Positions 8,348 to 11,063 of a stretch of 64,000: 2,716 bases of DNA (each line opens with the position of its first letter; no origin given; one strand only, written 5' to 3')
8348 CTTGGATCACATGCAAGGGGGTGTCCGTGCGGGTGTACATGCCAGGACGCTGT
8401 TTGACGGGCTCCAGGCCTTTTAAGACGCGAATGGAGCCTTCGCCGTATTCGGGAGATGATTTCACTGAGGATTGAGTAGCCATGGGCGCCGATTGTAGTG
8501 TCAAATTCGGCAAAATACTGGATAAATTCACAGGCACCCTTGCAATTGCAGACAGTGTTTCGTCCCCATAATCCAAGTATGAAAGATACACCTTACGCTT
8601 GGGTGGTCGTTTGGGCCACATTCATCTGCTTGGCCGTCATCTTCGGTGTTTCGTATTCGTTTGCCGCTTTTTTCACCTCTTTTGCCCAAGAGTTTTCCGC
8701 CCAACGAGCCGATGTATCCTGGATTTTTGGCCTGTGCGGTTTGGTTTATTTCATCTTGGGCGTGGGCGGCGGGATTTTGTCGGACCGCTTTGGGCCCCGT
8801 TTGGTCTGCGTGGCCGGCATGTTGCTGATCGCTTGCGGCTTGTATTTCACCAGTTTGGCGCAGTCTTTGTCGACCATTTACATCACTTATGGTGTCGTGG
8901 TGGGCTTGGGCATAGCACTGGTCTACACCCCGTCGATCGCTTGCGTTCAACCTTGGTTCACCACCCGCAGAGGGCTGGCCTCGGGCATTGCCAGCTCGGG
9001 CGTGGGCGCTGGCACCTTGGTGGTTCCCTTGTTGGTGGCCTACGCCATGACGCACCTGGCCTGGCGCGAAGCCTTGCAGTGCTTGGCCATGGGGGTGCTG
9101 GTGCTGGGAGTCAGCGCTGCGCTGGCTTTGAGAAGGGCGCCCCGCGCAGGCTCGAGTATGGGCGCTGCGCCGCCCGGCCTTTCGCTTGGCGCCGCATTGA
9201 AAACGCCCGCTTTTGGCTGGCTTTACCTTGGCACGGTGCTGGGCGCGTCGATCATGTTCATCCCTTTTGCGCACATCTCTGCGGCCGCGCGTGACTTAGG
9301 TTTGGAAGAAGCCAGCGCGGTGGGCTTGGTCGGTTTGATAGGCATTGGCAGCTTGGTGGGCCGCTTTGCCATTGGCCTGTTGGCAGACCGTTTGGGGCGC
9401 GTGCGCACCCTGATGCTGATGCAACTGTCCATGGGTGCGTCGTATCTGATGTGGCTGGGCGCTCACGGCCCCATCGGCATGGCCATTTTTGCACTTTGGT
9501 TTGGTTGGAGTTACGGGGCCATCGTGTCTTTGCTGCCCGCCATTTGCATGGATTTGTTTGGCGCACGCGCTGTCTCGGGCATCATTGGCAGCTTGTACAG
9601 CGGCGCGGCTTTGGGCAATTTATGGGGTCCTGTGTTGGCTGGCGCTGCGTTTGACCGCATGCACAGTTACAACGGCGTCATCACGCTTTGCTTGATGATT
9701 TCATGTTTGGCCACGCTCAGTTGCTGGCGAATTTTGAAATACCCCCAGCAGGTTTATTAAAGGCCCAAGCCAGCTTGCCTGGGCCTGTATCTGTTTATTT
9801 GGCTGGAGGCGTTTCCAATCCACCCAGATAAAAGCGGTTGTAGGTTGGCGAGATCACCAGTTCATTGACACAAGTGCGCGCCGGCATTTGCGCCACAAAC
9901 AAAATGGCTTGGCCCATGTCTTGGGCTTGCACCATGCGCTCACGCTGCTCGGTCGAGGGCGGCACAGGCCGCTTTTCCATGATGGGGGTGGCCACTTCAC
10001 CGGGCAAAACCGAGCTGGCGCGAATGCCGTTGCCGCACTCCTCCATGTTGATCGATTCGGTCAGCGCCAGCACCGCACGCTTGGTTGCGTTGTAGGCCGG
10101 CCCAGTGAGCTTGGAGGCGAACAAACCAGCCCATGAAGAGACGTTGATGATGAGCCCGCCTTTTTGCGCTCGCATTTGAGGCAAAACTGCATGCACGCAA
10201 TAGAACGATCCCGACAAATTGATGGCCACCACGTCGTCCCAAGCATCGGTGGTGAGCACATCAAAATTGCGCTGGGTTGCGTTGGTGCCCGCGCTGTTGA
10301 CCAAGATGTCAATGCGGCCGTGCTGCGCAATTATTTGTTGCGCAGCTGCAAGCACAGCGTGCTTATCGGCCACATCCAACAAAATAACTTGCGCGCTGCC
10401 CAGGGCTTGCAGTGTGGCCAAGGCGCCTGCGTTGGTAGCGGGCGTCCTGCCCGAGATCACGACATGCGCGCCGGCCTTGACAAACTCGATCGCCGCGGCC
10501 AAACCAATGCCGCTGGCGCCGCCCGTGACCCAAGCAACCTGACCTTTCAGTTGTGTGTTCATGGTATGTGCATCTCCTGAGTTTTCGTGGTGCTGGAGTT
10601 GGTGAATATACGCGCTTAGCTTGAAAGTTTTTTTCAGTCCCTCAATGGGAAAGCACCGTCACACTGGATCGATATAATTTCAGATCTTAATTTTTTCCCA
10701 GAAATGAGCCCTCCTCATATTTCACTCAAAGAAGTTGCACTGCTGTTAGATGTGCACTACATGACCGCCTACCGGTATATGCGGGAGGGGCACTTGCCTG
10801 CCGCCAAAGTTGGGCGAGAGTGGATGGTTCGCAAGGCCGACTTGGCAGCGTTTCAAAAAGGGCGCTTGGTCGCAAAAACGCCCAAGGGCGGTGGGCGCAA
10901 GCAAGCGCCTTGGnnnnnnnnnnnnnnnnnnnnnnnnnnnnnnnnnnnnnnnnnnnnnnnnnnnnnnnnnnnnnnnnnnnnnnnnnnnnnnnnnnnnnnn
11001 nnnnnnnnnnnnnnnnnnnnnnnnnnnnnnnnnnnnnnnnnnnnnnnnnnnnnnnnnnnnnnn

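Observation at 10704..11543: B12-dependent photoreceptor-like regulator with an excisionase-type HTH instead of MerR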

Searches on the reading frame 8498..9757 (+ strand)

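Call 3: search_protein_families(library=pfam, proteins=[window:8498-9757:+], max_evalue=0.1)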
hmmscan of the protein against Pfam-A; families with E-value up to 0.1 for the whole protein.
window:8498-9757:+ (420 aa): 1 family
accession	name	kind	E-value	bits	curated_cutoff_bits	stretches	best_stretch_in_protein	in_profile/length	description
PF07690.21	MFS_1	-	2.6e-37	129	33.4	2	42-357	2-326/347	Major Facilitator Superfamily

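Call 4: search_protein_families(library=ncbifam, proteins=[window:8498-9757:+], max_evalue=0.1)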
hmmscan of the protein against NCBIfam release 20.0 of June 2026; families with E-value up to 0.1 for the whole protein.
window:8498-9757:+ (420 aa): 18 families
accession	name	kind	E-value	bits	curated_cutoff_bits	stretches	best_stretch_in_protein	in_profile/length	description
NF049980.1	SfMCT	equivalog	7.2e-57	192.8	320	1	35-398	2-375/378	L-lactate MFS transporter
TIGR00892.1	2A0113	subfamily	3.5e-38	131.5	586.1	2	24-217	7-198/455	monocarboxylate transporter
TIGR00890.1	2A0111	subfamily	1.1e-37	129.9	374.85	1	34-406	2-372/377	oxalate/formate antiport family MFS transporter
TIGR04259.1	oxa_formateAnti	equivalog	8e-34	117.2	335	1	35-414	2-393/405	oxalate/formate MFS antiporter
TIGR00893.1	2A0114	subfamily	2.3e-12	46.6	395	1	51-215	11-173/399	D-galactonate transporter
TIGR00883.1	2A0106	subfamily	9.1e-11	41.4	443.45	2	262-406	251-399/400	metabolite/H+ symporter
TIGR00895.1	2A0115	subfamily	4.9e-10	38.9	418.55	2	31-196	12-177/398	aromatic acid/H+ symport family MFS transporter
TIGR00886.1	2A0108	subfamily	6.2e-08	32.1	311.7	1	38-365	3-362/368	NarK family nitrate/nitrite MFS transporter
NF008586.0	PRK11551.1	equivalog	2.2e-07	30.2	410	1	60-417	39-400/406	3-(3-hydroxy-phenyl)propionate transporter MhpT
NF003024.0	PRK03893.1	subfamily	1.4e-06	27.4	604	1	85-213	70-193/497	sialate:H+ symport family MFS transporter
TIGR00896.1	CynX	subfamily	1.4e-05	24.4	406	1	54-391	18-352/355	CynX/NimT family MFS transporter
TIGR00880.1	2_A_01_02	superfamily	2.5e-05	24.4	131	2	278-410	4-137/141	multidrug resistance protein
NF008661.1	PRK11663.1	subfamily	0.0001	21.5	564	1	36-216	30-210/439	MFS transporter family glucose-6-phosphate receptor UhpC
TIGR00891.1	2A0112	subfamily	0.00011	21.4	552.9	1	57-191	33-169/405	sialate:H+ symport family MFS transporter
NF008650.1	PRK11646.1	equivalog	0.00014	21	469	1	45-185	20-164/400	multidrug efflux MFS transporter MdtH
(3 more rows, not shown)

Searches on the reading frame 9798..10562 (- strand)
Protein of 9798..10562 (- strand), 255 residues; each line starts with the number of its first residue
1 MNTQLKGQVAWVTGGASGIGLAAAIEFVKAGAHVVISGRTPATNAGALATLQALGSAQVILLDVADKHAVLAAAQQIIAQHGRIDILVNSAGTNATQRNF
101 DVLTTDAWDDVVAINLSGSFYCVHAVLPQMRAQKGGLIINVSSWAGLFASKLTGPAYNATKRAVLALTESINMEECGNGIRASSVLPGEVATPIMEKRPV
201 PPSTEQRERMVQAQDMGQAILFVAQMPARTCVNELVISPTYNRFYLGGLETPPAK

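Call 3: search_protein_families(library=pfam, proteins=[window:9798-10562:-], max_evalue=0.1)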
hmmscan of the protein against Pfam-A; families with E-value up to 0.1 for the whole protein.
window:9798-10562:- (255 aa): 3 families
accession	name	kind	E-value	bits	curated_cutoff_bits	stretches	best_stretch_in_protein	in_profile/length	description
PF00106.31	adh_short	-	8.6e-49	166.1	26.6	1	8-197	1-189/195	short chain dehydrogenase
PF13561.12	adh_short_C2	-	3.7e-37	128.6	27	1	16-226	3-219/236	Enoyl-(Acyl carrier protein) reductase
PF08659.16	KR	-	2.3e-12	47.6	22.6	1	11-170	4-162/180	KR domain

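Call 4: search_protein_families(library=ncbifam, proteins=[window:9798-10562:-], max_evalue=0.1)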
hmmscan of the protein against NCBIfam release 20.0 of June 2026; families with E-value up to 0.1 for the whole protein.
window:9798-10562:- (255 aa): 228 families (the best 25 are shown)
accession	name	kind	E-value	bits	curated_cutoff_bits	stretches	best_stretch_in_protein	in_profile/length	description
NF005594.0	PRK07326.1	equivalog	1e-49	169.2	271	1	4-240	3-232/237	SDR family oxidoreductase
NF005672.0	PRK07454.1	equivalog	8.9e-46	156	234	1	7-240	6-237/241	SDR family oxidoreductase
NF005806.0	PRK07666.1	equivalog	1.3e-45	155.6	286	1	2-236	2-233/239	3-ketoacyl-ACP reductase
NF005559.1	PRK07231.1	subfamily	5e-45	153.9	215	1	4-219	1-224/249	glucose 1-dehydrogenase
NF009466.0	PRK12826.1-2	subfamily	5e-43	147.3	222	1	8-229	4-231/248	3-oxoacyl-ACP reductase FabG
NF004791.0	PRK06138.1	equivalog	7.1e-43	146.7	312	1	4-219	2-226/252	SDR family oxidoreductase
NF009093.0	PRK12429.1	subfamily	2.2e-42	145.2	258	1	4-221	2-215/259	3-hydroxybutyrate dehydrogenase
NF004818.0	PRK06172.1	equivalog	2.8e-42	144.8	336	1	1-217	1-216/253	SDR family oxidoreductase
NF004198.0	PRK05653.1-3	equivalog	3.1e-41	141.5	296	1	3-217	3-212/248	3-oxoacyl-ACP reductase FabG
TIGR01963.1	PHB_DH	subfamily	3.4e-41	141.2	307.05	1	8-224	2-214/255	3-hydroxybutyrate dehydrogenase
NF052558.1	MBtsdlDhBudC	equivalog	4.9e-40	137.7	270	1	6-228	2-227/250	meso-2,3-butanediol dehydrogenase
NF052562.1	RADHDNL4305835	equivalog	1.1e-38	133.1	400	1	1-199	1-200/252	NADP-dependent (R)-specific alcohol dehydrogenase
NF004203.0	PRK05653.2-4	subfamily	1.1e-38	133.1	313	1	3-208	2-208/260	3-oxoacyl-ACP reductase FabG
NF004825.0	PRK06181.1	equivalog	2.3e-38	132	215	1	4-232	3-236/268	SDR family oxidoreductase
NF009464.0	PRK12824.1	subfamily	3.4e-37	128.4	269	1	8-225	3-225/245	3-oxoacyl-ACP reductase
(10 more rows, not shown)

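Call 77: find_homologous_proteins(query=window:9798-10562:-, max_evalue=1e-30)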
Query window:9798-10562:- (255 aa): 4673 proteins with E <= 1e-30 among 8000 candidates; the best 120 are listed.
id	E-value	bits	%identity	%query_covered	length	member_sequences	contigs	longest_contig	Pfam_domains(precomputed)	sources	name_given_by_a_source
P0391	2.3e-160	549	100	100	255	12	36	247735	PF08659.17,PF13561.13,PF00106.32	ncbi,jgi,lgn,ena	jgi:NAD(P)-dependent dehydrogenase (short-subunit alcohol dehydrogenase family)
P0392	2.4e-160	549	100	100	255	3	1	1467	PF08659.17,PF13561.13,PF00106.32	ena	-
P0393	6.1e-159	545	99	100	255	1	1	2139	PF08659.17,PF13561.13,PF00106.32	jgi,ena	jgi:NAD(P)-dependent dehydrogenase (short-subunit alcohol dehydrogenase family)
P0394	4.0e-157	539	98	100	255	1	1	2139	PF08659.17,PF13561.13,PF00106.32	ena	-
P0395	5.5e-140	483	88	100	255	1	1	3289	PF08659.17,PF13561.13,PF00106.32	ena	-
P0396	1.4e-139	481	86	100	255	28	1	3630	PF08659.17,PF13561.13,PF00106.32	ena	-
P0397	1.3e-138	478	85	100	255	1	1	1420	PF08659.17,PF13561.13,PF00106.32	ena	-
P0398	2.0e-138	477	85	100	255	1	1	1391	PF08659.17,PF13561.13,PF00106.32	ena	-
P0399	3.7e-138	477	85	100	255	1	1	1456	PF08659.17,PF13561.13,PF00106.32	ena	-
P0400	4.9e-138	476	85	100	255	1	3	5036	PF08659.17,PF13561.13,PF00106.32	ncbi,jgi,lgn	jgi:NADP-dependent 3-hydroxy acid dehydrogenase YdfG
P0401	5.8e-138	476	85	100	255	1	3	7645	PF08659.17,PF13561.13,PF00106.32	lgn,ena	-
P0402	6.1e-138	476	85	100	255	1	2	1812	PF08659.17,PF13561.13,PF00106.32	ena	-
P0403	7.3e-138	476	85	100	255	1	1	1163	PF08659.17,PF13561.13,PF00106.32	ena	-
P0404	1.2e-137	475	84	100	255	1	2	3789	PF08659.17,PF13561.13,PF00106.32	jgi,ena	-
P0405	1.4e-137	475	84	100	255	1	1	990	PF08659.17,PF13561.13,PF00106.32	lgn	-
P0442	1.4e-136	471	84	100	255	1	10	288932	PF08659.17,PF13561.13,PF00106.32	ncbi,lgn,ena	-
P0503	1.3e-132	458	81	100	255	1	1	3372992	PF08659.17,PF13561.13,PF00106.32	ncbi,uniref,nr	ncbi:SDR family oxidoreductase [Limnohabitans sp. 63ED37-2]|uniref:SDR family oxidoreductase n=1 Tax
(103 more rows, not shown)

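Call 78: find_encoding_contigs(protein=P0503, flank=6000, max_places=1)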
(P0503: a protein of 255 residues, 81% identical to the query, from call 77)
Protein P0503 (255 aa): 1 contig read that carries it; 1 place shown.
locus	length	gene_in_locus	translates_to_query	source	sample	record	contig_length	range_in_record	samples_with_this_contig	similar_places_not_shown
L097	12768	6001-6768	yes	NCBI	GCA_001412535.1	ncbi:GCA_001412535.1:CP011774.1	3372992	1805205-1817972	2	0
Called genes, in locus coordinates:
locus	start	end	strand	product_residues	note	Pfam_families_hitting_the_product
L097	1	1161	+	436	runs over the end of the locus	PF00009:GTP_EFTU, PF22594:GTP-eEF1A_C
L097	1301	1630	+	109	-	PF12797:Fer4_2 (faint), PF12837:Fer4_6 (faint), PF13237:Fer4_10 (faint), PF14697:Fer4_21 (faint), PF13183:Fer4_8 (faint), PF12838:Fer4_7 (weak), PF00037:Fer4 (weak), PF11953:DUF3470, +2 more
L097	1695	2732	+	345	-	PF07992:Pyr_redox_2, PF13738:Pyr_redox_3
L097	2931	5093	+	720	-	PF07715:Plug, PF00593:TonB_dep_Rec_b-barrel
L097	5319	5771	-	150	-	PF13560:HTH_31 (weak), PF01381:HTH_3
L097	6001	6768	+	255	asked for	PF00106:adh_short, PF08659:KR, PF13561:adh_short_C2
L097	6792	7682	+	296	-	PF00892:EamA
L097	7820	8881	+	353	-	PF04199:Cyclase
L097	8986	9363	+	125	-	-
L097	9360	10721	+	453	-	PF02417:Chromate_transp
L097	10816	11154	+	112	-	PF08274:Zn_Ribbon_YjdM, PF03831:YjdM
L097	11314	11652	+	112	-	-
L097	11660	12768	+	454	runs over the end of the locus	PF01554:MatE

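Call 79: find_encoding_contigs(protein=P0442, flank=6000, max_places=2)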
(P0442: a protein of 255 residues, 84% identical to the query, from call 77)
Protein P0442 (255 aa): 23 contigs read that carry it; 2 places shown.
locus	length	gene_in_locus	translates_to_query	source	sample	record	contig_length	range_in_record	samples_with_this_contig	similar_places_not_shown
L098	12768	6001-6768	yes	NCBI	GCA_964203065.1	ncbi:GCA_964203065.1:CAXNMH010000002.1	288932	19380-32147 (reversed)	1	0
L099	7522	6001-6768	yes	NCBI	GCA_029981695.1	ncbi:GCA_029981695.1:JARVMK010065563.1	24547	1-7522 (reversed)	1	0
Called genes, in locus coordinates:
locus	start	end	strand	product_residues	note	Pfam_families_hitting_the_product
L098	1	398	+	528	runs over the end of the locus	PF15864:PglL_A, PF04932:Wzy_C, PF11846:Wzy_C_2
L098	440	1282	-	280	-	PF04187:Cofac_haem_bdg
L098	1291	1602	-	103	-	PF12091:DUF3567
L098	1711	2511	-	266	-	PF11306:DUF3108 (weak)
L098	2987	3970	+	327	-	PF18288:FAA_hydro_N_2, PF01557:FAA_hydrolase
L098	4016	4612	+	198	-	PF00378:ECH_1, PF16113:ECH_2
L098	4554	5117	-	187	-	-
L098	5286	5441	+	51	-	-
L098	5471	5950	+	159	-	PF04314:LpqE-like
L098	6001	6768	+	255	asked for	PF00106:adh_short, PF08659:KR, PF13561:adh_short_C2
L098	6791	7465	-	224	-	PF08843:AbiEii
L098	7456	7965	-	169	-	PF00157:Pou (faint), PF13560:HTH_31, PF13744:HTH_37 (weak), PF01381:HTH_3, PF13443:HTH_26 (weak)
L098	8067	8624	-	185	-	PF01568:Molydop_binding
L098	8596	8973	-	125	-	-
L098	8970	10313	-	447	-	PF04879:Molybdop_Fe4S4, PF00384:Molybdopterin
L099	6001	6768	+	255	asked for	PF00106:adh_short, PF08659:KR, PF13561:adh_short_C2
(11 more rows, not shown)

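Call 80: find_encoding_contigs(protein=P0396, flank=4000, max_places=2)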
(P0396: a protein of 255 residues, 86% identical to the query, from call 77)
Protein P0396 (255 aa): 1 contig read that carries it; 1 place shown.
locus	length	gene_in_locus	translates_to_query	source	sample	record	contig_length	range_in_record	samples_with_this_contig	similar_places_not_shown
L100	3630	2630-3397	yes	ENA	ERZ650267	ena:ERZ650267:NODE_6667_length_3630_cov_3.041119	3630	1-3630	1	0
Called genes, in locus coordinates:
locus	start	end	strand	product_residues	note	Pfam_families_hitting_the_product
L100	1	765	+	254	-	?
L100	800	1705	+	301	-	PF02885:Glycos_trans_3N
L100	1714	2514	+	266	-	PF00590:TP_methylase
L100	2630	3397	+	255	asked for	PF00106:adh_short, PF08659:KR, PF13561:adh_short_C2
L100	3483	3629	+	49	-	?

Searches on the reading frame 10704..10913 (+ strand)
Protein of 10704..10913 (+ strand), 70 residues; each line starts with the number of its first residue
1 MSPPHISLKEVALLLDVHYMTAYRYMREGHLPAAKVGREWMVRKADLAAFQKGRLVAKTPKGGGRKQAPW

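Call 49: search_solved_structures(query=window:10704-10913:+, max_evalue=10, show_alignments=4)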
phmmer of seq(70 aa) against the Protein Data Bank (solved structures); distinct sequences matched with E-value up to 10: 1.
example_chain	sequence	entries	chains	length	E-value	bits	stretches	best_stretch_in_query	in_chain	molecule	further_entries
4j2n_A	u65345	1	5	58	0.76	13.8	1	1-41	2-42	Gp37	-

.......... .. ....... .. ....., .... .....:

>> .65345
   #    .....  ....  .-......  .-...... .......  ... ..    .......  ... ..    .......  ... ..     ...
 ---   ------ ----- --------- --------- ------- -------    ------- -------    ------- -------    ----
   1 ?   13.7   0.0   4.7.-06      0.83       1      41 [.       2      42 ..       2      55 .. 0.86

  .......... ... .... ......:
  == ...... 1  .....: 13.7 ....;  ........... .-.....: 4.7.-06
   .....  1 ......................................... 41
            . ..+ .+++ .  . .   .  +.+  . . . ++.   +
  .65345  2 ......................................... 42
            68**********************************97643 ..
